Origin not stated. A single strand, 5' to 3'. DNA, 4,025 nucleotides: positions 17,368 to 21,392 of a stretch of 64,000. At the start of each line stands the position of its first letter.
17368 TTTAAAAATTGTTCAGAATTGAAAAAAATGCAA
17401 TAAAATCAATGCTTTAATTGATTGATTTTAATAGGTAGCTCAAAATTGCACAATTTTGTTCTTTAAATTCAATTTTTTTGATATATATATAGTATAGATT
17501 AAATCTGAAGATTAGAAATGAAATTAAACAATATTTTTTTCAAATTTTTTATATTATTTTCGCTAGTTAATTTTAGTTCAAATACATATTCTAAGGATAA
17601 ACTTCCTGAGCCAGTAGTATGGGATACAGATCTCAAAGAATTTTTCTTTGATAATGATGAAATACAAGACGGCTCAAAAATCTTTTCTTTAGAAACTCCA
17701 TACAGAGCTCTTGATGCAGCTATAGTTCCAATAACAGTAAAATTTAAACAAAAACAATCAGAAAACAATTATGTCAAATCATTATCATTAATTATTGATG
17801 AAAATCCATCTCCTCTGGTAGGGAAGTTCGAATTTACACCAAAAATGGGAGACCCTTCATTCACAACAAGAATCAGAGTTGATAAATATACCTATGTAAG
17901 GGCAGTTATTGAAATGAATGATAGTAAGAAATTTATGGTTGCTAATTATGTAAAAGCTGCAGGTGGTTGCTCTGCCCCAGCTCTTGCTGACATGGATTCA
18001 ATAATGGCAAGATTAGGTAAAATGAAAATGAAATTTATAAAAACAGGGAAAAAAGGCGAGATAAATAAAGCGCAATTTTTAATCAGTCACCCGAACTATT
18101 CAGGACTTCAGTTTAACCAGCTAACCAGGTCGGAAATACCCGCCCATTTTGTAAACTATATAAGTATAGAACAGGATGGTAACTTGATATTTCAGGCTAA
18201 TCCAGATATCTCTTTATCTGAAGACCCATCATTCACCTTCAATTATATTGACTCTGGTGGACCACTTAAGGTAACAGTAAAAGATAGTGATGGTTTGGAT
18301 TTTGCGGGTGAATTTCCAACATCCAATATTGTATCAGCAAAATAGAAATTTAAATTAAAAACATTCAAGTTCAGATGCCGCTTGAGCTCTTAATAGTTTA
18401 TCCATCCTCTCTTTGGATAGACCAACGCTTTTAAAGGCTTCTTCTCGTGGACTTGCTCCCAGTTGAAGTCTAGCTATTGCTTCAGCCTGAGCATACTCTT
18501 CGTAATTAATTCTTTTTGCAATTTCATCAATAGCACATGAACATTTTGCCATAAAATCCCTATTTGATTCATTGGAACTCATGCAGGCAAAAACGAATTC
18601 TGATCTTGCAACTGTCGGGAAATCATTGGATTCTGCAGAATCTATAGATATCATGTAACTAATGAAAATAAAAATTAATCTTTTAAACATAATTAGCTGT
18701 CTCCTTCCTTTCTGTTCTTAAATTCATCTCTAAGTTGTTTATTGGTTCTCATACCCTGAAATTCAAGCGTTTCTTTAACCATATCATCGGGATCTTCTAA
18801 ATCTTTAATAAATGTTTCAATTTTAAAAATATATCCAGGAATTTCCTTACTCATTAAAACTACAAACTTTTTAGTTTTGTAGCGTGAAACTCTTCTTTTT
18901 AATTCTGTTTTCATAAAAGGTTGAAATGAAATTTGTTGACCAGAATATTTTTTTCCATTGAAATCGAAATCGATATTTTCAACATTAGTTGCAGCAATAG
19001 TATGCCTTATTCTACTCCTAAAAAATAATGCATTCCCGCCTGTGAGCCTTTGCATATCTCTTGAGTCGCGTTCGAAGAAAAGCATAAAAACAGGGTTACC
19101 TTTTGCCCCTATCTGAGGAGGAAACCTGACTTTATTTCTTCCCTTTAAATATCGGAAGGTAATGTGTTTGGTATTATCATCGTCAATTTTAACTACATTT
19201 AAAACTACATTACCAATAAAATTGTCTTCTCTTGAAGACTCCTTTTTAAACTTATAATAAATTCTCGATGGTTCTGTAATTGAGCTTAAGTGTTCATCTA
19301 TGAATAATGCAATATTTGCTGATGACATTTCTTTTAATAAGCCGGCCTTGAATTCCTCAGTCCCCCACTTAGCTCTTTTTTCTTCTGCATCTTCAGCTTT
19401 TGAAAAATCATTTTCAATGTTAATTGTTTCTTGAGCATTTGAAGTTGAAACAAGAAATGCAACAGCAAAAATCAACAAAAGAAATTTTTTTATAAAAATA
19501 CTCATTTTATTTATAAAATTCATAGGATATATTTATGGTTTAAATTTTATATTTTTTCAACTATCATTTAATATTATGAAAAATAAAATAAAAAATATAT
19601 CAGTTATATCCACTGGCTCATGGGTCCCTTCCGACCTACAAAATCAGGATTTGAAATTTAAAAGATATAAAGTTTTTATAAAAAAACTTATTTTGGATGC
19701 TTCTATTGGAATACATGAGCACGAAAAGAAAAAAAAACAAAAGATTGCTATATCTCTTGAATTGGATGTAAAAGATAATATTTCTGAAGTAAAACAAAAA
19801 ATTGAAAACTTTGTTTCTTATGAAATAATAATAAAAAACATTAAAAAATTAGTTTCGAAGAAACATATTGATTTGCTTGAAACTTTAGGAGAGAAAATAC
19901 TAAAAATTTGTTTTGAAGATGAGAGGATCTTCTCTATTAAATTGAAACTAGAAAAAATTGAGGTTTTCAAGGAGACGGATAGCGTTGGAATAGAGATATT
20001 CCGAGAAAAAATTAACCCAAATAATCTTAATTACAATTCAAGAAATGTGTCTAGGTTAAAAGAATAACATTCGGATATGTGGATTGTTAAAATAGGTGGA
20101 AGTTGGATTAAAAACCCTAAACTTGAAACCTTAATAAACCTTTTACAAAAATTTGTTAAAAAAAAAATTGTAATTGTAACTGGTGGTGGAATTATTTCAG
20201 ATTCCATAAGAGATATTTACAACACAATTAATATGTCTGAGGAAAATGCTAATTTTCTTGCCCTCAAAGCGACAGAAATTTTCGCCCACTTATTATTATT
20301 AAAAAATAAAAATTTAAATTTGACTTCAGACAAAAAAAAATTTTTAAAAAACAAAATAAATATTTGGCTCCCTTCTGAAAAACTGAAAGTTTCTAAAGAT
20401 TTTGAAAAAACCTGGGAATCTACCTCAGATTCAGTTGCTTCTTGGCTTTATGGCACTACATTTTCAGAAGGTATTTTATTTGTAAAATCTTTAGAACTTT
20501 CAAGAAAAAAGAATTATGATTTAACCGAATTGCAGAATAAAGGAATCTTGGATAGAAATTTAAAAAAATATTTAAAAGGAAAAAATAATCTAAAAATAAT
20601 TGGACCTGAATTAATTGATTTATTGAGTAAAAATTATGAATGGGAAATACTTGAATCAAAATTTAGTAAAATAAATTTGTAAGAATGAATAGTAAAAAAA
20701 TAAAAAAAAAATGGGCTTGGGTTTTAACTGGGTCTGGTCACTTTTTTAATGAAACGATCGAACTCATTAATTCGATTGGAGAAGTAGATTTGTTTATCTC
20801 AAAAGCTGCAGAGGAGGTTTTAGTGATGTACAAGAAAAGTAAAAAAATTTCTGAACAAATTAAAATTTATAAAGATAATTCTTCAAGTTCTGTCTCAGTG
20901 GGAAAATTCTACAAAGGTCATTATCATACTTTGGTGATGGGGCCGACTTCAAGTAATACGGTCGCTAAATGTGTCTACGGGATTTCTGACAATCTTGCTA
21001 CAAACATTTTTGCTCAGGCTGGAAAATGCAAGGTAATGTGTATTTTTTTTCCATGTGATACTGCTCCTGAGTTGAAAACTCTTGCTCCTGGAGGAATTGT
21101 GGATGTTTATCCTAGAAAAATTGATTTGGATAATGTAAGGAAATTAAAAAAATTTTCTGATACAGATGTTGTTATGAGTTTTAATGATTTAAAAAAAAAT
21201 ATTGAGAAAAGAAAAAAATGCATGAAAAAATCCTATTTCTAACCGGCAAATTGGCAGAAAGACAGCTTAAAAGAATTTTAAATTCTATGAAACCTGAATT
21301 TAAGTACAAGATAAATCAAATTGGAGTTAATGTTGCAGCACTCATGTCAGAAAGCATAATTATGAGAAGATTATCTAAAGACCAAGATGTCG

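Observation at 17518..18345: Periplasmic SoxY-SoxZ fusion with an internal GGC carrier cysteine, divergently paired with xoxF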

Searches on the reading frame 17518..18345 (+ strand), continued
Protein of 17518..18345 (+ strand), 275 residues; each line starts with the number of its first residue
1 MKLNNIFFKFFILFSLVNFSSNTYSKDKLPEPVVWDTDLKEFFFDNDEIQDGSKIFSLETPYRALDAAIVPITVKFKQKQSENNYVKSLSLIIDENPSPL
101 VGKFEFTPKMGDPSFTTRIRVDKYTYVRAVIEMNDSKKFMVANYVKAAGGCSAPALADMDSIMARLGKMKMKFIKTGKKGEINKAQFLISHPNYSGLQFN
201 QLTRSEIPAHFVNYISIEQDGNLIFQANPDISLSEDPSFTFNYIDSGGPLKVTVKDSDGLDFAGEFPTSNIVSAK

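Call 97: search_protein_families(library=ncbifam, proteins=[L111:7935-8681:+, L096:8001-8759:+, L103:8001-8627:+, L114:4823-5563:+, L035:9995-10795:+, L091:9974-10795:+, L072:857-1666:+, L023:629-1429:+, L047:10001-10678:+, L052:5753-6508:+], max_evalue=0.00001)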
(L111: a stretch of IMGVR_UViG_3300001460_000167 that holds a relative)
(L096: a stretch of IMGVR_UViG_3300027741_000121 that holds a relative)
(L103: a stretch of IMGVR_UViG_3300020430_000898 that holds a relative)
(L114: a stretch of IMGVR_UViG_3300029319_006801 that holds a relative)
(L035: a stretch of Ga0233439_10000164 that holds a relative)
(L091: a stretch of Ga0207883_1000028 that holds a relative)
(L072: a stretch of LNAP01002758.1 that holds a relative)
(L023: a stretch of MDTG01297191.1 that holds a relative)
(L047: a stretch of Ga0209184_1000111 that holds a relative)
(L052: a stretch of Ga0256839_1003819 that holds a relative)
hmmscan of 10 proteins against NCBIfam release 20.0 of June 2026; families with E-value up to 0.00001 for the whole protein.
L111:7935-8681:+ (248 aa): 2 families
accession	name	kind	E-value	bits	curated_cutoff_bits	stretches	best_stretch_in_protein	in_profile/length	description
TIGR04557.1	fuse_rel_SoxYZ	equivalog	1.8e-41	141.9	140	1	43-242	11-225/226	quinoprotein dehydrogenase-associated SoxYZ-like carrier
TIGR04488.1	SoxY_true_GGCGG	equivalog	5.2e-14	52.9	125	1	35-141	40-147/149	thiosulfate oxidation carrier protein SoxY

L096:8001-8759:+ (253 aa): 4 families
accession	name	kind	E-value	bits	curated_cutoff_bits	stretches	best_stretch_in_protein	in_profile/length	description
TIGR04557.1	fuse_rel_SoxYZ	equivalog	1.1e-78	263.7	140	1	25-253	1-225/226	quinoprotein dehydrogenase-associated SoxYZ-like carrier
TIGR04488.1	SoxY_true_GGCGG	equivalog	6e-20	72.2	125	1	39-141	50-147/149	thiosulfate oxidation carrier protein SoxY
TIGR04490.1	SoxZ_true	equivalog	2.1e-14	53.2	76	1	176-250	14-89/98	thiosulfate oxidation carrier complex protein SoxZ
TIGR04487.1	SoxY_para_1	exception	1.4e-08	34.7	172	1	41-132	44-134/146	SoxY-related AACIE arm protein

L103:8001-8627:+ (209 aa): 2 families
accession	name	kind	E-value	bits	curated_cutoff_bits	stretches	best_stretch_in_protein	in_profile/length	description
TIGR04557.1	fuse_rel_SoxYZ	equivalog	8.1e-47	159.4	140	1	1-209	1-226/226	quinoprotein dehydrogenase-associated SoxYZ-like carrier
TIGR04488.1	SoxY_true_GGCGG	equivalog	3.1e-14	53.6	125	1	8-110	44-147/149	thiosulfate oxidation carrier protein SoxY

L114:4823-5563:+ (247 aa): 3 families
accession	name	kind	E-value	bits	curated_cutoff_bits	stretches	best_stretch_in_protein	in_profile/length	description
TIGR04557.1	fuse_rel_SoxYZ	equivalog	9.3e-41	139.6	140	1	35-247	1-225/226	quinoprotein dehydrogenase-associated SoxYZ-like carrier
TIGR04488.1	SoxY_true_GGCGG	equivalog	3.6e-09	37.2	125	1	17-146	15-147/149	thiosulfate oxidation carrier protein SoxY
TIGR04490.1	SoxZ_true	equivalog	1.2e-06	28.3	76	1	171-246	12-91/98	thiosulfate oxidation carrier complex protein SoxZ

L035:9995-10795:+ (266 aa): 4 families
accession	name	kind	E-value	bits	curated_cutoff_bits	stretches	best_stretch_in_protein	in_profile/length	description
TIGR04557.1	fuse_rel_SoxYZ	equivalog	2e-86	289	140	1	30-259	1-226/226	quinoprotein dehydrogenase-associated SoxYZ-like carrier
TIGR04488.1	SoxY_true_GGCGG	equivalog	5.9e-24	85.2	125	1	18-146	26-147/149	thiosulfate oxidation carrier protein SoxY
TIGR04490.1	SoxZ_true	equivalog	4.9e-16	58.4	76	1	180-263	13-97/98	thiosulfate oxidation carrier complex protein SoxZ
TIGR04487.1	SoxY_para_1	exception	2.2e-14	53.5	172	1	36-134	35-131/146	SoxY-related AACIE arm protein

L091:9974-10795:+ (273 aa): 4 families
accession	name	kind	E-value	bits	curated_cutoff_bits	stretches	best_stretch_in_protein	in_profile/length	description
TIGR04557.1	fuse_rel_SoxYZ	equivalog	3e-79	265.5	140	1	40-267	1-225/226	quinoprotein dehydrogenase-associated SoxYZ-like carrier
TIGR04488.1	SoxY_true_GGCGG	equivalog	7.9e-20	71.8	125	1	23-156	22-147/149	thiosulfate oxidation carrier protein SoxY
TIGR04490.1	SoxZ_true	equivalog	6.1e-18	64.5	76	1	177-273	1-98/98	thiosulfate oxidation carrier complex protein SoxZ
TIGR04487.1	SoxY_para_1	exception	2.2e-14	53.5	172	1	62-144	49-131/146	SoxY-related AACIE arm protein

L072:857-1666:+ (270 aa): 4 families
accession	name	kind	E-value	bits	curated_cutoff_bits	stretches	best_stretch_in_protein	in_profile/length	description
TIGR04557.1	fuse_rel_SoxYZ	equivalog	2.3e-81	272.4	140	1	35-267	1-226/226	quinoprotein dehydrogenase-associated SoxYZ-like carrier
TIGR04488.1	SoxY_true_GGCGG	equivalog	1e-21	77.9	125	1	10-149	12-147/149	thiosulfate oxidation carrier protein SoxY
TIGR04490.1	SoxZ_true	equivalog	1.3e-13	50.7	76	1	181-268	5-94/98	thiosulfate oxidation carrier complex protein SoxZ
TIGR04487.1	SoxY_para_1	exception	4.7e-09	36.2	172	1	12-138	11-132/146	SoxY-related AACIE arm protein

L023:629-1429:+ (267 aa): 4 families
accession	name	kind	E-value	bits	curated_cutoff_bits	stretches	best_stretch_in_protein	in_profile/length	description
TIGR04557.1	fuse_rel_SoxYZ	equivalog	1.5e-71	240.3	140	1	26-254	1-225/226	quinoprotein dehydrogenase-associated SoxYZ-like carrier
TIGR04488.1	SoxY_true_GGCGG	equivalog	1.1e-18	68.1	125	1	21-143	33-147/149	thiosulfate oxidation carrier protein SoxY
TIGR04487.1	SoxY_para_1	exception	1.8e-12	47.3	172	1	38-132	40-132/146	SoxY-related AACIE arm protein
TIGR04490.1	SoxZ_true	equivalog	9.7e-10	38.3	76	1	172-258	8-96/98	thiosulfate oxidation carrier complex protein SoxZ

L047:10001-10678:+ (226 aa): 4 families
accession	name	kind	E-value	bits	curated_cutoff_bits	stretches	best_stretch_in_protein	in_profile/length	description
TIGR04557.1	fuse_rel_SoxYZ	equivalog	5.4e-80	267.9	140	1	3-226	1-220/226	quinoprotein dehydrogenase-associated SoxYZ-like carrier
TIGR04488.1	SoxY_true_GGCGG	equivalog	1e-19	71.4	125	1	11-119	45-147/149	thiosulfate oxidation carrier protein SoxY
TIGR04490.1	SoxZ_true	equivalog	1.1e-14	54.1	76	1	148-225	8-86/98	thiosulfate oxidation carrier complex protein SoxZ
TIGR04487.1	SoxY_para_1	exception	3.1e-14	53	172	1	11-108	37-132/146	SoxY-related AACIE arm protein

L052:5753-6508:+ (252 aa): 4 families
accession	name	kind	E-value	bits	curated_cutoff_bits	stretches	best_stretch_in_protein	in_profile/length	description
TIGR04557.1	fuse_rel_SoxYZ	equivalog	1.2e-81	273.3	140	1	29-252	1-220/226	quinoprotein dehydrogenase-associated SoxYZ-like carrier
TIGR04488.1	SoxY_true_GGCGG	equivalog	3.4e-22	79.5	125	1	18-145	24-147/149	thiosulfate oxidation carrier protein SoxY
TIGR04487.1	SoxY_para_1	exception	2.5e-19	69.5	172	1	10-133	14-131/146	SoxY-related AACIE arm protein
TIGR04490.1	SoxZ_true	equivalog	9.5e-15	54.3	76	1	176-251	10-86/98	thiosulfate oxidation carrier complex protein SoxZ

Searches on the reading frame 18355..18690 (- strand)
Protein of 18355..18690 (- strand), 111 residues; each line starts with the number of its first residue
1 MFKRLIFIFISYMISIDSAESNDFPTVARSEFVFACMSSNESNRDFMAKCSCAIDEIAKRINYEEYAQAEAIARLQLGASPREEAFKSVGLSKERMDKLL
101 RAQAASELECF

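Call 3: search_protein_families(library=ncbifam, proteins=[window:18355-18690:-], max_evalue=0.01)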
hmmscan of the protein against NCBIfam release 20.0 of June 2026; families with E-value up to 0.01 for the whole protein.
window:18355-18690:- (111 aa): 0 families

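Call 4: search_protein_families(library=pfam, proteins=[window:18355-18690:-], max_evalue=0.01)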
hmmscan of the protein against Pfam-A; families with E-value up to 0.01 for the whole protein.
window:18355-18690:- (111 aa): 0 families

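Call 81: find_homologous_proteins(query=window:18355-18690:-, max_evalue=0.001)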
Query window:18355-18690:- (111 aa): 217 proteins with E <= 0.001 among 221 candidates; the best 120 are listed.
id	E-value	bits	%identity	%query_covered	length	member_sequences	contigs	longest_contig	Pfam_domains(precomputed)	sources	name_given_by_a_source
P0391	1.3e-63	229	100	100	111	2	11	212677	-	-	-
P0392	2.2e-61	222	97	100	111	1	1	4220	-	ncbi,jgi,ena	-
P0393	2.3e-61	222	95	100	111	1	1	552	-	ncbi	-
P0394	3.5e-57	208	91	100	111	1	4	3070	-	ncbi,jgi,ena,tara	tara:strand:- start:929 stop:1264 length:336 start_codon:yes stop_codon:yes gene_type:complete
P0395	6.3e-54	198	86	100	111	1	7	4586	-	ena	-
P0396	5.9e-53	195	92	86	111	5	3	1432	-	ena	-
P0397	1.5e-51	190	90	86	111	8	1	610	-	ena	-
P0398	4.5e-51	189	84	100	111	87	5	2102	-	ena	-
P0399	9.7e-51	188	85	92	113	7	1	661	-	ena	-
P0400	2.3e-50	186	90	88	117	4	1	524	-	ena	-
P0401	2.4e-50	186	86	93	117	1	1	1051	-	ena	-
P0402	2.5e-50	186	94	84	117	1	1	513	-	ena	-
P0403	2.6e-50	186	82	99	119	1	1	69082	-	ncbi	-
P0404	5.5e-50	185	84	95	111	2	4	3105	-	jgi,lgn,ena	-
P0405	1.5e-49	184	79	100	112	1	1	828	-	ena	-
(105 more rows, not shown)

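Call 90: predict_structure(alignment_id=A4)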
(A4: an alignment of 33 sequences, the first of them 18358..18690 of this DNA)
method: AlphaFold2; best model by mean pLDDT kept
length: 111 residues; sequences in the alignment: 33
mean_pLDDT: 74.6   pTM: 0.54
mean pLDDT of the five models: 74.6, 58.1, 57.7, 51.9, 48.2
residues with pLDDT >= 90: 0; 70-90: 74; 50-70: 37; < 50: 0
segments of 3 or more residues with pLDDT < 50: none
pLDDT, mean of each block of 10 residues (from residue 1): 72 61 61 65 75 85 82 75 74 85 85 81
secondary structure, 60 per line:
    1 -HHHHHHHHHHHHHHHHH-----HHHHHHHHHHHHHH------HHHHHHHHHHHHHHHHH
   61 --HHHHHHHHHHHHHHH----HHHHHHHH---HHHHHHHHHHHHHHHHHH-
elements in order: H2-18 H24-37 H44-60 H63-77 H82-89 H93-110

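Call 93: fold_search(model_id=the predicted structure, library=pdb)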
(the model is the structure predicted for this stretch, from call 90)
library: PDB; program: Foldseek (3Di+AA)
matches with E <= 10: 103; with E <= 0.001: 0
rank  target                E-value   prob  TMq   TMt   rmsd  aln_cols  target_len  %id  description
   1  3fbz_D                4.0e-01  0.44  0.37  0.34  11.2       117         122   15  Crystal structure of ORF140 of the archaeal virus Acidianus Filamentous Virus 1 (AFV1) (released 2009-11-10)
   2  4brb_A                2.0e+00  0.09  0.23  0.23  13.1       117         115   11  Crystal structure of the integral membrane enzyme DgkA-ref, delta 7 (released 2014-06-18)
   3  6h4e_A                2.4e+00  0.16  0.33  0.15   6.7        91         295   15  Proteus mirabilis N-acetylneuraminate lyase (released 2019-06-26)
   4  5cwb                  2.4e+00  0.10  0.27  0.17  11.6       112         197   19  Crystal structure of de novo designed helical repeat protein DHR4 (released 2015-12-16)
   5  6h97                  2.4e+00  0.08  0.22  0.13  12.9        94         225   18  AlbAT99V mutant , albicidin resistance protein (released 2018-11-21)
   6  4h54_A                2.4e+00  0.07  0.22  0.12  17.8       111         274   10  Crystal structure of the diguanylate cyclase DgcZ (released 2013-07-03)
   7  3vr6_B                2.6e+00  0.12  0.35  0.09  12.6       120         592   14  Crystal structure of AMP-PNP bound Enterococcus hirae V1-ATPase [bV1] (released 2013-01-16)
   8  5j0k_B                2.6e+00  0.06  0.19  0.26  11.8        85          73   21  De novo design of protein homo-oligomers with modular hydrogen bond network-mediated specificity (released 2016-05-25)
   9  3ze5_A                2.9e+00  0.14  0.31  0.30  12.4       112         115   12  Crystal structure of the integral membrane diacylglycerol kinase - delta4 (released 2013-05-22)
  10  3ze5_B                3.1e+00  0.11  0.27  0.26  12.7       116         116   15  Crystal structure of the integral membrane diacylglycerol kinase - delta4 (released 2013-05-22)
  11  3caz_A                3.1e+00  0.06  0.24  0.16  32.3       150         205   11  Crystal structure of a BAR protein from Galdieria sulphuraria (released 2008-03-04)
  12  3hif_A                3.3e+00  0.25  0.37  0.22   6.2        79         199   16  The crystal structure of apo wild type CAP at 3.6 A resolution. (released 2009-09-08)
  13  9h3c                  3.3e+00  0.04  0.20  0.13  10.6       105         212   18  De novo designed alpha helical toroidal protein with a Ru-cofactor (released 2025-10-22)
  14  7z37_DP1              3.3e+00  0.03  0.17  0.09  13.6       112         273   10  Structure of the RAF1-HSP90-CDC37 complex (RHC-II) (released 2022-09-14)
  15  9hyu_M                3.7e+00  0.54  0.35  0.34   2.5        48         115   14  Cryo-EM structure of the Chromera velia PSI supercomplex at 1.84 Angstrom resolution (released 2026-01-28)
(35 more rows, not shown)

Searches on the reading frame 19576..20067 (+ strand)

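Call 34: search_protein_families(library=ncbifam, proteins=[window:19576-20067:+], max_evalue=0.00001)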
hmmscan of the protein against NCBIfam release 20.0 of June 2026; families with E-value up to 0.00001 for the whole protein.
window:19576-20067:+ (163 aa): 4 families
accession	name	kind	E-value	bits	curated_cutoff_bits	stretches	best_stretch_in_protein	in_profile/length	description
TIGR00526.1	folB_dom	domain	7.5e-21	74.6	45.05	1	31-145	2-119/122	FolB domain-containing protein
TIGR00525.1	folB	equivalog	2.5e-18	66.6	72.15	1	31-142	1-115/116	dihydroneopterin aldolase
NF008418.0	PRK11245.1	equivalog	7.2e-15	55.2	152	1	32-143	7-118/121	dihydroneopterin triphosphate 2'-epimerase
NF008614.0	PRK11593.1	equivalog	5e-08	33.3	184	1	33-145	4-116/119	bifunctional dihydroneopterin aldolase/7,8-dihydroneopterin epimerase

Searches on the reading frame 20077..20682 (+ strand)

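Call 34: search_protein_families(library=ncbifam, proteins=[window:20077-20682:+], max_evalue=0.00001)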
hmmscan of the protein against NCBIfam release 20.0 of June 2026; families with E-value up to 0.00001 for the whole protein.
window:20077-20682:+ (201 aa): 1 family
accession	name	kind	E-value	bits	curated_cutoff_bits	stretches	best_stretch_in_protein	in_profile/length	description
NF040622.1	MfnE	equivalog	1.2e-17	64.3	300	1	1-124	1-128/211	[5-(aminomethyl)furan-3-yl]methyl phosphate kinase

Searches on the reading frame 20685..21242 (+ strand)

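Call 34: search_protein_families(library=ncbifam, proteins=[window:20685-21242:+], max_evalue=0.00001)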
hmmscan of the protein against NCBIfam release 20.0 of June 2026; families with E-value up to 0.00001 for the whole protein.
window:20685-21242:+ (185 aa): 2 families
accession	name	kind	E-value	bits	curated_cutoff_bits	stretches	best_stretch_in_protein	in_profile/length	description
TIGR02700.1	flavo_MJ0208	hypoth_equivalog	1.5e-26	93.1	251.35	1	10-127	2-133/234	dihydromethanopterin reductase (acceptor)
TIGR02699.1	archaeo_AfpA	hypoth_equivalog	5.3e-26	91.2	192.45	1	10-171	2-172/174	archaeoflavoprotein AfpA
